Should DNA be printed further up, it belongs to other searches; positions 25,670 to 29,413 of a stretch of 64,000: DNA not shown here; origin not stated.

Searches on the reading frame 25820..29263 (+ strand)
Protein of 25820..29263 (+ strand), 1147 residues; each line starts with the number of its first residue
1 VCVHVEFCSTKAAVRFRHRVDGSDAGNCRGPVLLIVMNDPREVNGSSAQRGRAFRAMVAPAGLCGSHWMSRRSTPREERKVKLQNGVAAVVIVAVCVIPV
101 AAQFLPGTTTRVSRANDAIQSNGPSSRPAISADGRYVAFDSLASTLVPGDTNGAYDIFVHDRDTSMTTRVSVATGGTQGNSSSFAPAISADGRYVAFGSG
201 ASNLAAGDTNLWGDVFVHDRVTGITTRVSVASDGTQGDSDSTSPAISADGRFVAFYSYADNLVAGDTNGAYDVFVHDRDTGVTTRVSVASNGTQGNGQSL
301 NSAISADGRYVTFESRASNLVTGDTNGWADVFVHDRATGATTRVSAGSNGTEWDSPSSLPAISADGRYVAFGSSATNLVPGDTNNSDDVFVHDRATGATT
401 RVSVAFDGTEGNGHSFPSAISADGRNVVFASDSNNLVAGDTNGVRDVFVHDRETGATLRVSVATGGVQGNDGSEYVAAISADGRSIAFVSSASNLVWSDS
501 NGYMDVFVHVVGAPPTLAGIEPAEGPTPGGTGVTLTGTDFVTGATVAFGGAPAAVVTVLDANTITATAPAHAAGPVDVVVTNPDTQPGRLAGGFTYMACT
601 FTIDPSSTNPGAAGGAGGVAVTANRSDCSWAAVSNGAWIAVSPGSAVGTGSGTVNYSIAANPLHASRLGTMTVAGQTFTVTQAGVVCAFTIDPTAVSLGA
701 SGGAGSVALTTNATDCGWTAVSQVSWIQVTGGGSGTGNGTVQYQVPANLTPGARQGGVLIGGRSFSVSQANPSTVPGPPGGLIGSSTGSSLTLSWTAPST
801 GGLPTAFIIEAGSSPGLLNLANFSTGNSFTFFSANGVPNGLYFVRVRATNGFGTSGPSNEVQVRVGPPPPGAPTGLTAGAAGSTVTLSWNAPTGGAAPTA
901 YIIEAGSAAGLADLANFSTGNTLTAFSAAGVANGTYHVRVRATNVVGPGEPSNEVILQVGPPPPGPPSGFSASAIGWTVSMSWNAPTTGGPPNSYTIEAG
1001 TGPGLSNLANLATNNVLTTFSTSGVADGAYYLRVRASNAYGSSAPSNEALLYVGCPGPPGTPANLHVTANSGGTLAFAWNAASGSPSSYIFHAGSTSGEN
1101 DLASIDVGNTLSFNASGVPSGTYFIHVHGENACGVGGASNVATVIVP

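Call 73: search_protein_families(library=pfam, proteins=[window:25820-29263:+], max_evalue=0.00001)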
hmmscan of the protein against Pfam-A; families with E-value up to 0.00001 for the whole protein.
window:25820-29263:+ (1147 aa): 6 families
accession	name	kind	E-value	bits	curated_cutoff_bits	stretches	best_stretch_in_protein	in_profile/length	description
PF00041.27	fn3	-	9.8e-21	74.2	25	0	778-863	2-83/84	Fibronectin type III domain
PF07676.18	PD40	-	5.9e-18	64.8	20.9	0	237-275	7-38/38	WD40-like Beta Propeller Repeat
PF01833.30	TIG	-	1.2e-12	48.1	20.9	1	515-596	1-77/84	IPT/TIG domain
PF19190.6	BACON_2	-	2.9e-11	43.6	25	1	602-683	3-88/94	Viral BACON domain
PF13004.13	BACON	-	9.2e-09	35.6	25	1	630-683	3-61/61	Putative binding domain, N-terminal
PF24421.1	Ig_J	-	3.1e-07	30.9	29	0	830-868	66-104/104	Tip attachment protein J, Ig-like domain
